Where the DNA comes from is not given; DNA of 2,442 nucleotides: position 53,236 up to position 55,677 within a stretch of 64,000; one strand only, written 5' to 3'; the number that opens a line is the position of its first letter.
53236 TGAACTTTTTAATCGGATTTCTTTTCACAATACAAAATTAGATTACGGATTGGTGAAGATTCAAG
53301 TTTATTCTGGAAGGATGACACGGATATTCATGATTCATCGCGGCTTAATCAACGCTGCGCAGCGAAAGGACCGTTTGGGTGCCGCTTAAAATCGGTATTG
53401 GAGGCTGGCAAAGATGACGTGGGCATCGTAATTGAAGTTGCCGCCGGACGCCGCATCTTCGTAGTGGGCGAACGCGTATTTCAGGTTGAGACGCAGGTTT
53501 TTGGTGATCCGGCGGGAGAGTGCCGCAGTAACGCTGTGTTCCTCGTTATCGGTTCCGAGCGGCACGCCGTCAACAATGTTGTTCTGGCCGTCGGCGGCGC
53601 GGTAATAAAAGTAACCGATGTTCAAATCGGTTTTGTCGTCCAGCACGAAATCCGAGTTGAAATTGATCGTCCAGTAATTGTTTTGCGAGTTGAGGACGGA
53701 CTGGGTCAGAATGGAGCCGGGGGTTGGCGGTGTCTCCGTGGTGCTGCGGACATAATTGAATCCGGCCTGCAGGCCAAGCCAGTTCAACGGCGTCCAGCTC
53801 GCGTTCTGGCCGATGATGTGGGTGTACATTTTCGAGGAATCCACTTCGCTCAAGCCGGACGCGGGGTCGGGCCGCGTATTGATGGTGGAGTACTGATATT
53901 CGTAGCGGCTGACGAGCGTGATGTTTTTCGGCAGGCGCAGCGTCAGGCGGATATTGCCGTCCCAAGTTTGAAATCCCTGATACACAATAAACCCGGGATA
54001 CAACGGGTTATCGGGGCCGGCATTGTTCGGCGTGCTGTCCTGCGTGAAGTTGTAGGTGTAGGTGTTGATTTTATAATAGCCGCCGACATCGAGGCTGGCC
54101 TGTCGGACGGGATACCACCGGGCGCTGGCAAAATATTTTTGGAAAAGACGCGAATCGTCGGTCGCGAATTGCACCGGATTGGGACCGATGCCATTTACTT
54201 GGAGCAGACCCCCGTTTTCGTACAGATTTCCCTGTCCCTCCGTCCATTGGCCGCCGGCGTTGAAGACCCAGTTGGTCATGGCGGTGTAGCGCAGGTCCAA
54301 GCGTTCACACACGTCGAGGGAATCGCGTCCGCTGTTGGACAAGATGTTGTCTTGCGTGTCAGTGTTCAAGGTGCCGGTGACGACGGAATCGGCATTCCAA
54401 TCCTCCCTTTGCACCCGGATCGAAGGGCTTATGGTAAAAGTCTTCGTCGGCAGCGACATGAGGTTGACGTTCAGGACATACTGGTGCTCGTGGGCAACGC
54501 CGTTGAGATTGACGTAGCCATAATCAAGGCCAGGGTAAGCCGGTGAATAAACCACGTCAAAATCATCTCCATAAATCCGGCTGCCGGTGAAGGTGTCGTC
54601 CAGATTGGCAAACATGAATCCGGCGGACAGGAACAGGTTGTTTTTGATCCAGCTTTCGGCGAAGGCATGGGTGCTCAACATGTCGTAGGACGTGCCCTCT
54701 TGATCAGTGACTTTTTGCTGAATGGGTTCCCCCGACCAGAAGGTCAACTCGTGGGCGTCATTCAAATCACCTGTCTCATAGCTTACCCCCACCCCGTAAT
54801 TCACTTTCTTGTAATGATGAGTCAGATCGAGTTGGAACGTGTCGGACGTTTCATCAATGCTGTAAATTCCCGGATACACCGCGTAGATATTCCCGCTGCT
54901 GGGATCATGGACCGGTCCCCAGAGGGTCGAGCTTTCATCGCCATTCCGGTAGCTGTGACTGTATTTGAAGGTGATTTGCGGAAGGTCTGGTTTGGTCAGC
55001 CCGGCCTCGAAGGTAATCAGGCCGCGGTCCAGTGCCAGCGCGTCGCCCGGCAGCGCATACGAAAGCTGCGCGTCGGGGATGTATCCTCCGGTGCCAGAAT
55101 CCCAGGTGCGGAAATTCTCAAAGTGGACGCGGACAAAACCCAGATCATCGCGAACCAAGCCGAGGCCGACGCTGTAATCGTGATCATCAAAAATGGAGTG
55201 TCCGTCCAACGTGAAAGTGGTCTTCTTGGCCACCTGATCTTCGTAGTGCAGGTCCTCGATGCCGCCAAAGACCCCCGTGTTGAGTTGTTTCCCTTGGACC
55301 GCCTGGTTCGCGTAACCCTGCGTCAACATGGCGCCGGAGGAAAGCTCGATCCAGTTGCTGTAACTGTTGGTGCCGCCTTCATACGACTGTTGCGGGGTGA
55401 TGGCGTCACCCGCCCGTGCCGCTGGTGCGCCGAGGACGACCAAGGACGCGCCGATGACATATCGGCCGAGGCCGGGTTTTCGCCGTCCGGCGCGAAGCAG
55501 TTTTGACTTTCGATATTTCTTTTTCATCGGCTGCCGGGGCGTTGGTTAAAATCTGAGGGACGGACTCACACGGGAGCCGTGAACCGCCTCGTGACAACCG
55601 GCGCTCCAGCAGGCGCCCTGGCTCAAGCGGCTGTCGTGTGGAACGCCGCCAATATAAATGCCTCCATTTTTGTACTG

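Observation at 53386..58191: MtrCAB-like gene order: 9-heme cytochrome, 8-heme cytochrome, 713-aa beta-barrel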

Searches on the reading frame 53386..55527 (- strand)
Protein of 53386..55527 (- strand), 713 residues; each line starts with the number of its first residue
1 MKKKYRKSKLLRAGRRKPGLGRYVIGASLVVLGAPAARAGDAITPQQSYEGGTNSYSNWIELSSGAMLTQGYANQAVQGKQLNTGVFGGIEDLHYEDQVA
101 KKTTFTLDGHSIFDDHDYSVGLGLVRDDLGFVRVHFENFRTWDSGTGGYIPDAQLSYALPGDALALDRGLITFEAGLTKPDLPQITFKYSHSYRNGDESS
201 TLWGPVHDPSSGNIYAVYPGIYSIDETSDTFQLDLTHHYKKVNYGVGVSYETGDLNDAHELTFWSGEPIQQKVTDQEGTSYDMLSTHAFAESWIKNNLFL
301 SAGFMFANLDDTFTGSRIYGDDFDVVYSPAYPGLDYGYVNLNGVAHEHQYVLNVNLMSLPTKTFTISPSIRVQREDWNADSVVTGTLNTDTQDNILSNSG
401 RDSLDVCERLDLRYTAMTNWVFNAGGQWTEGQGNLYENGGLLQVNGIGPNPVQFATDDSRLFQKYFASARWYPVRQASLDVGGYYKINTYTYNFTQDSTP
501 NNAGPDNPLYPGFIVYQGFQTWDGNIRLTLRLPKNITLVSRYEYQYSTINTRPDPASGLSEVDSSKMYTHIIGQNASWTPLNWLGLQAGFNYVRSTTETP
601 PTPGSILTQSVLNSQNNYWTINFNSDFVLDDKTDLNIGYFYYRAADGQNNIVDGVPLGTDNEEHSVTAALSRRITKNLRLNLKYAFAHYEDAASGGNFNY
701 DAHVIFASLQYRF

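Call 4: search_protein_families(library=pfam, proteins=[window:53386-55527:-], max_evalue=0.1)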
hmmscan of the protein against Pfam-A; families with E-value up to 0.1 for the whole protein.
window:53386-55527:- (713 aa): 0 families

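Call 5: search_protein_families(library=ncbifam, proteins=[window:53386-55527:-], max_evalue=0.1)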
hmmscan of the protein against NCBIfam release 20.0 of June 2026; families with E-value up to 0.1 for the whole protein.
window:53386-55527:- (713 aa): 0 families

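Call 6: find_homologous_proteins(query=window:53386-55527:-)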
Query window:53386-55527:- (713 aa): 567 proteins with E <= 0.001 among 8000 candidates; the best 120 are listed.
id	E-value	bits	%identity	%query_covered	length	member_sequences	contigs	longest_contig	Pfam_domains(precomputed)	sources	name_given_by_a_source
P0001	0.0e+0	1507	92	100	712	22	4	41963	-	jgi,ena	jgi:hypothetical protein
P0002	0.0e+0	1426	87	100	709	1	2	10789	-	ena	-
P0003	0.0e+0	1402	86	100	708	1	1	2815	-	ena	-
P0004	0.0e+0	1387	85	100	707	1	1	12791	-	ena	-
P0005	0.0e+0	1387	85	100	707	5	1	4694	-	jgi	jgi:hypothetical protein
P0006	0.0e+0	1385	85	100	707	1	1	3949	-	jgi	-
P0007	0.0e+0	1383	85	100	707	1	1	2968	-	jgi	jgi:hypothetical protein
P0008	0.0e+0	1382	85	100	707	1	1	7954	-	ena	-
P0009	0.0e+0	1380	85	100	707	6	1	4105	-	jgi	-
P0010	0.0e+0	1380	85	100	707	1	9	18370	-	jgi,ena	jgi:hypothetical protein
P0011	0.0e+0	1379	85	100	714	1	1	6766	-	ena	-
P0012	0.0e+0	1377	85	100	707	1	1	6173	-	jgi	-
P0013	0.0e+0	1376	84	100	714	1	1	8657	-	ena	-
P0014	0.0e+0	1375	85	100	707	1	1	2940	-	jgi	-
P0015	0.0e+0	1374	85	100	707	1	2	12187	-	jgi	jgi:hypothetical protein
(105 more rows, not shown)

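Call 13: find_related_loci(query=A1, collection=genome_contigs, flank=10000)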
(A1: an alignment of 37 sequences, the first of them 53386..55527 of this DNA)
Query A1 (713 aa) in genome_contigs; peptide patterns used: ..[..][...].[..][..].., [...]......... (x = any residue, [..] = any of these).
206 stretches matched a pattern; 106 encode a relative of the query (tblastn E <= 1e-3); the best 80 are kept; 80 distinct loci.
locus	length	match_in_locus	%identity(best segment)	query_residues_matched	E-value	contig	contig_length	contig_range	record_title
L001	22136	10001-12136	90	1-713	0e+0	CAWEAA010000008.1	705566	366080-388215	MAG: uncultured Verrucomicrobiae bacterium isolate MFD05580.bin.1.24 genome assembly, contig: contig_38293, whole genome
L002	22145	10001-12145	90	1-713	0e+0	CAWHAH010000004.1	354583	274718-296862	MAG: uncultured Verrucomicrobiae bacterium isolate MFD01231.bin.2.53 genome assembly, contig: contig_12304, whole genome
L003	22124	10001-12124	77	1-713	0e+0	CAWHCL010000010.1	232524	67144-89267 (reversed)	MAG: uncultured Verrucomicrobiae bacterium isolate MFD09286.bin.2.119 genome assembly, contig: contig_38365, whole genom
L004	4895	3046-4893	89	1-617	0e+0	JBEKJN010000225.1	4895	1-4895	MAG: Verrucomicrobiota bacterium isolate SPRUCE 324 SPRUCE_324_225, whole genome shotgun sequence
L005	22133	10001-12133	77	1-713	0e+0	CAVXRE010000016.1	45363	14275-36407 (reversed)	MAG: uncultured Verrucomicrobiae bacterium isolate MFD01223.bin.1.112 genome assembly, contig: contig_7522, whole genome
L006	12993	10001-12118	76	1-713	0e+0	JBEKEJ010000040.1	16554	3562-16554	MAG: Verrucomicrobiota bacterium isolate SPRUCE 203 SPRUCE_203_40, whole genome shotgun sequence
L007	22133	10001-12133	74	1-713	0e+0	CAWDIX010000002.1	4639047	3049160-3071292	MAG: uncultured Verrucomicrobiae bacterium isolate MFD06435.bin.2.9 genome assembly, contig: contig_20627, whole genome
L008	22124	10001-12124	79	1-713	0e+0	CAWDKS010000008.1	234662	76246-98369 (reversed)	MAG: uncultured Verrucomicrobiae bacterium isolate MFD09286.bin.1.254 genome assembly, contig: contig_60719, whole genom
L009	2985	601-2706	66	1-713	0e+0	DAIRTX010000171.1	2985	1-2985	MAG TPA_asm: Verrucomicrobiota bacterium isolate CTOTU10862 NODE_16006_length_2985_cov_4.087031, whole genome shotgun se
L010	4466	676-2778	66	1-713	0e+0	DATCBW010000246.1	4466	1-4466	MAG TPA_asm: Verrucomicrobiia bacterium isolate SMAG_U7683 k141_159348, whole genome shotgun sequence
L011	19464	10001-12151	68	1-713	0e+0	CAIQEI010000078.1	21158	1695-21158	MAG: uncultured Verrucomicrobia subdivision 3 bacterium isolate Umea3p4_bin-0310 genome assembly, contig: bin-0310:078/1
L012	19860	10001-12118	73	1-713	0e+0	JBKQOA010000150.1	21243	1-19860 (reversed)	MAG: Limisphaerales bacterium isolate LASCr2D2E2F__bin_97 LASCr2D2E2F_000000364545, whole genome shotgun sequence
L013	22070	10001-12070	65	11-713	0e+0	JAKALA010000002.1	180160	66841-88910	MAG: bacterium isolate WY5.bin105 NODE_105_length_180160_cov_2.050357, whole genome shotgun sequence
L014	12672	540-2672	63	1-713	0e+0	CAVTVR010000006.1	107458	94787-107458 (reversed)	MAG: uncultured Verrucomicrobiae bacterium isolate MFD09286.bin.2.125 genome assembly, contig: contig_28007, whole genom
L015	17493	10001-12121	84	1-713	0e+0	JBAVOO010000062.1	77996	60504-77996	MAG: Verrucomicrobiia bacterium isolate MFD03092_ilm_asm_bin27 k127_249530, whole genome shotgun sequence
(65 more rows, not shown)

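Call 19: search_solved_structures(query=A1, max_evalue=10)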
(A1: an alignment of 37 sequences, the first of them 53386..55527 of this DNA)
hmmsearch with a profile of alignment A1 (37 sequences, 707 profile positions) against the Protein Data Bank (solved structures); distinct sequences matched with E-value up to 10: 0.

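Call 25: predict_structure(alignment_id=A1)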
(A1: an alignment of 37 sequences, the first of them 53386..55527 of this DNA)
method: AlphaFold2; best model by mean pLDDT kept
length: 713 residues; sequences in the alignment: 37
mean_pLDDT: 68.6   pTM: 0.63
mean pLDDT of the five models: 68.6, 66.0, 61.6, 59.0, 48.0
residues with pLDDT >= 90: 160; 70-90: 236; 50-70: 123; < 50: 194
segments of 3 or more residues with pLDDT < 50: 1-56, 73-88, 143-162, 200-219, 262-268, 270-274, 317-336, 388-390, 443-445, 500-514, 556-561, 603-612, 649-657
pLDDT, mean of each block of 10 residues (from residue 1): 27 27 28 24 26 48 66 41 41 74 79 63 85 85 41 35 69 89 92 77 38 43 83 92 93 78 47 58 94 91 94 57 34 45 82 94 92 89 56 66 93 84 94 77 50 73 93 86 90 63 42 59 89 83 84 50 70 88 86 76 48 69 89 87 68 48 86 81 83 59 77 76
secondary structure, 60 per line:
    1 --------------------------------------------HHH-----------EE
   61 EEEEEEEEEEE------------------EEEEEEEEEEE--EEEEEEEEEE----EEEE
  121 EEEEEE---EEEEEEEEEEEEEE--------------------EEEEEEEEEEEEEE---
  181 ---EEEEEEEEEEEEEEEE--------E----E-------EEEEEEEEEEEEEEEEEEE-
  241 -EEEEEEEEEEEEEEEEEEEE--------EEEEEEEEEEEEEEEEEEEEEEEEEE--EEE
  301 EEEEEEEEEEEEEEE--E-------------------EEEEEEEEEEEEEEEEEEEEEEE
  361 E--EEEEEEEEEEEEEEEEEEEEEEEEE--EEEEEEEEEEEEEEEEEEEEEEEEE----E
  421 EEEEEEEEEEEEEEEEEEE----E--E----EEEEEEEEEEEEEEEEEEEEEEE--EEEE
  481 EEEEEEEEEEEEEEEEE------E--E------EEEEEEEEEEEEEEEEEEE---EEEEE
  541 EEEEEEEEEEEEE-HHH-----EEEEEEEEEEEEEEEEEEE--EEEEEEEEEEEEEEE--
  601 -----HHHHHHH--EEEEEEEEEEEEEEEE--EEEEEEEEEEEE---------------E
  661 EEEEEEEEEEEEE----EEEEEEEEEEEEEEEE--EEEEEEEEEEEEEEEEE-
elements in order (helices of 4 or more, strands of 3 or more residues): E59-71 E90-100 E103-112 E117-126 E130-143 E164-177 E184-199 E221-239 E242-261 E270-295 E298-315 E338-361 E364-388 E391-415 E420-439 E452-474 E477-497 E514-532 E536-553 E563-581 E584-598 H606-612 E615-630 E633-644 E660-673 E678-693 E696-712

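Call 27: search_protein_representatives(protein=window:53386-55527:-)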
Query: 713 residues. Proteins with E-value up to 0.001 (for the whole library): 909; up to 1e-10: 625; up to 1e-30: 245. The best 150 are listed.
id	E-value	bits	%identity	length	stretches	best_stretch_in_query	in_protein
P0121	3.4e-221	752.8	52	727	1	39-713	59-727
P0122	1.7e-211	720.8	50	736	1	21-713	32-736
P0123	9.7e-159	546.3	52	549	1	41-541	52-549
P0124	2.4e-157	541.7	62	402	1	132-527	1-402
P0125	6.5e-151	520.5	41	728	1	53-713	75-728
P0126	7.4e-146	503.8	51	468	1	235-713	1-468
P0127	8.9e-129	447.3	61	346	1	368-713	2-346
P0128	1.9e-128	446.2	38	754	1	50-713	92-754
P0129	1.1e-125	437.1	38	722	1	47-713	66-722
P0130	1.2e-124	433.6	37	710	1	29-713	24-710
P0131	1.7e-124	433.2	73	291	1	429-713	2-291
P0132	1.8e-121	423.2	40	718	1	20-713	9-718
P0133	7.4e-121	421.1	38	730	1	53-713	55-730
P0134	7.1e-119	414.6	36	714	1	27-713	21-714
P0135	5.1e-116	405.1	45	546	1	25-505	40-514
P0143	2.4e-101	356.6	32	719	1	54-713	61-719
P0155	4.6e-91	322.6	30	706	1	25-713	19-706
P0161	6.6e-86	305.6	29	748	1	56-711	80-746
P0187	1.7e-70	254.6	28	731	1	30-713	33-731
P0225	7.3e-59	216.2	26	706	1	57-713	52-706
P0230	1.9e-56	208.2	26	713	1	44-711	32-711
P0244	4.2e-51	190.5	27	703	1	33-713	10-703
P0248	1.0e-49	185.9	27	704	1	85-711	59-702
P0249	1.8e-49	185.1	26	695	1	45-713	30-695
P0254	7.2e-48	179.8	26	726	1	39-713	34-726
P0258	7.7e-47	176.4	26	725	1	68-713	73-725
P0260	2.0e-46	175.0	27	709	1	14-713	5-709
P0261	9.3e-46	172.8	28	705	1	67-713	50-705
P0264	2.2e-44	168.3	26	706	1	60-710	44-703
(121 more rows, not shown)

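Call 29: fold_search(model_id=the predicted structure, library=pdb)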
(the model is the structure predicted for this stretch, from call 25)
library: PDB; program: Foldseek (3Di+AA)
matches with E <= 10: 770; with E <= 0.001: 242
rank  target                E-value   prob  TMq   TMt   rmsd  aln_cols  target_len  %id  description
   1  6r2q_B                7.6e-15  1.00  0.61  0.66   7.3       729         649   11  Structure of the Mtr complex (released 2020-04-22)
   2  5fp1                  6.4e-10  1.00  0.39  0.39  14.2       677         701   12  Crystal structure of the siderophore receptor PiuA from Acinetobacter baumannii (released 2016-05-11)
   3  9a3c_MODEL_1_A        7.0e-10  1.00  0.42  0.40  16.7       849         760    9  Model of E. coli Fiu by in-cell photo-crosslinking MS and deep learning (released 2023-02-24)
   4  4epa                  2.0e-09  1.00  0.42  0.46  14.1       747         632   10  The crystal structure of the ferric yersiniabactin uptake receptor FyuA from Yersinia pestis (released 2012-06-20)
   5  5fok_B                3.1e-09  1.00  0.37  0.40  14.1       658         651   10  Crystal structure of the siderophore receptor PiuA from Pseudomonas aeruginosa (released 2016-05-11)
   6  5nec_A                4.7e-09  1.00  0.34  0.37  13.9       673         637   12  Crystal structure of the siderophore receptor PiuD from Pseudomonas aeruginosa (released 2018-02-07)
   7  5nec_B                6.8e-09  1.00  0.35  0.38  14.1       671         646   11  Crystal structure of the siderophore receptor PiuD from Pseudomonas aeruginosa (released 2018-02-07)
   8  5fok_A                7.5e-09  1.00  0.39  0.41  12.8       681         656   11  Crystal structure of the siderophore receptor PiuA from Pseudomonas aeruginosa (released 2016-05-11)
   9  6z8u_A                8.2e-09  1.00  0.41  0.44   9.5       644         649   10  Copper transporter OprC (released 2021-06-09)
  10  6z8s_A                8.6e-09  1.00  0.42  0.45   9.5       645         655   10  Copper transporter OprC (released 2021-06-09)
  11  6z99_A                1.1e-08  1.00  0.42  0.45   9.3       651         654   11  Copper transporter OprC (released 2021-06-30)
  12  6z8y_A                1.2e-08  1.00  0.43  0.45   9.3       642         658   10  Copper transporter OprC (released 2021-06-09)
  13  6z8r_A                1.2e-08  1.00  0.42  0.45   9.4       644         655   11  Copper transporter OprC (released 2021-06-09)
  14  6z8y_B                1.4e-08  1.00  0.41  0.45  10.5       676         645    9  Copper transporter OprC (released 2021-06-09)
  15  6fom_B                1.4e-08  1.00  0.42  0.46   8.8       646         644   10  Copper transporter OprC (released 2019-03-13)
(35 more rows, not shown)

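Call 30: search_solved_structures(query=A2, max_evalue=10, show_alignments=2)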
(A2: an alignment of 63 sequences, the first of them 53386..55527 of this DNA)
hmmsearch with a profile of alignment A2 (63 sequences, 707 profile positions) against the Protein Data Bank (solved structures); distinct sequences matched with E-value up to 10: 5.
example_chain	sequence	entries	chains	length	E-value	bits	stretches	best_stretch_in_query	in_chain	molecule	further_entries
1gu3_A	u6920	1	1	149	0.16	13.1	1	585-689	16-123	ENDOGLUCANASE C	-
1ulo_A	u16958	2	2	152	0.17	13.1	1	585-689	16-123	ENDOGLUCANASE C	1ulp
7vwy_G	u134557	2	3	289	0.37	11.9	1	502-547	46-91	Right origin-binding protein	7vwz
1d5y_A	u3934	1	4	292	0.37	11.9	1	502-547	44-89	ROB TRANSCRIPTION FACTOR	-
3vis_A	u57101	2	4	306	1.6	9.8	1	6-67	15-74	Esterase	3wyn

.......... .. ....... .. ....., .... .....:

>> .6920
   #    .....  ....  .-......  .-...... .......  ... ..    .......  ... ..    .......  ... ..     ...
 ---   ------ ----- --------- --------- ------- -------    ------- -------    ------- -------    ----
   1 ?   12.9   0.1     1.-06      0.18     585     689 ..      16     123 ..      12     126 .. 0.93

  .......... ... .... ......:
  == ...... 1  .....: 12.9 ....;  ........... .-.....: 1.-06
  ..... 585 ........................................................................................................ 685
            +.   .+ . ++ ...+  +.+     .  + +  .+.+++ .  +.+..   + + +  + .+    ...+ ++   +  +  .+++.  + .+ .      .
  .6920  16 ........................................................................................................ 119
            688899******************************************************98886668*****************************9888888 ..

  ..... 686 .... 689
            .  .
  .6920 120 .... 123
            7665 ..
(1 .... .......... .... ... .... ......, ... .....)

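Call 31: search_protein_families(library=pfam, alignment_id=A2, max_evalue=1)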
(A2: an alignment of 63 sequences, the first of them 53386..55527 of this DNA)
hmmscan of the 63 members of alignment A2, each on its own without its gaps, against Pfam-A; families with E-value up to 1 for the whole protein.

A. member 1, window:53386-55527:- (713 aa): 0 families

B. families by the number of members that match (of 63 scanned): 21 families
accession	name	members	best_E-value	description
PF13505.12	OMP_b-brl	8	0.0085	Outer membrane protein beta-barrel domain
PF11854.14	MtrB_PioB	4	4.9e-06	Putative outer membrane beta-barrel porin, MtrB/PioB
PF07396.17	Porin_O_P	4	6.4e-05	Phosphate-selective porin O and P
PF10677.15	DUF2490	3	0.0086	Protein of unknown function (DUF2490)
PF24604.1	B-barrel_PelB_C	2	0.0038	PelB, C-terminal beta barrel domain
PF14905.12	OMP_b-brl_3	2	0.065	Outer membrane protein beta-barrel family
PF02530.20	Porin_2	1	0.00023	Porin subfamily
PF13609.12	Porin_4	1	0.00052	Gram-negative porin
PF03349.22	Toluene_X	1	0.00097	Outer membrane protein transport protein (OMPP1/FadL/TodX)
PF07642.17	BBP2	1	0.032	Putative beta-barrel porin-2, OmpL-like. bbp2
PF00818.23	Ice_nucleation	1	0.099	Ice nucleation protein repeat (2 copies)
PF05279.16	Asp-B-Hydro_N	1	0.11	Aspartyl beta-hydroxylase N-terminal region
PF11007.13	CotJA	1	0.14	Spore coat associated protein JA (CotJA)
PF06284.16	Cytomega_UL84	1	0.14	Cytomegalovirus UL84 protein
PF20333.3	DUF6628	1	0.16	Family of unknown function (DUF6628)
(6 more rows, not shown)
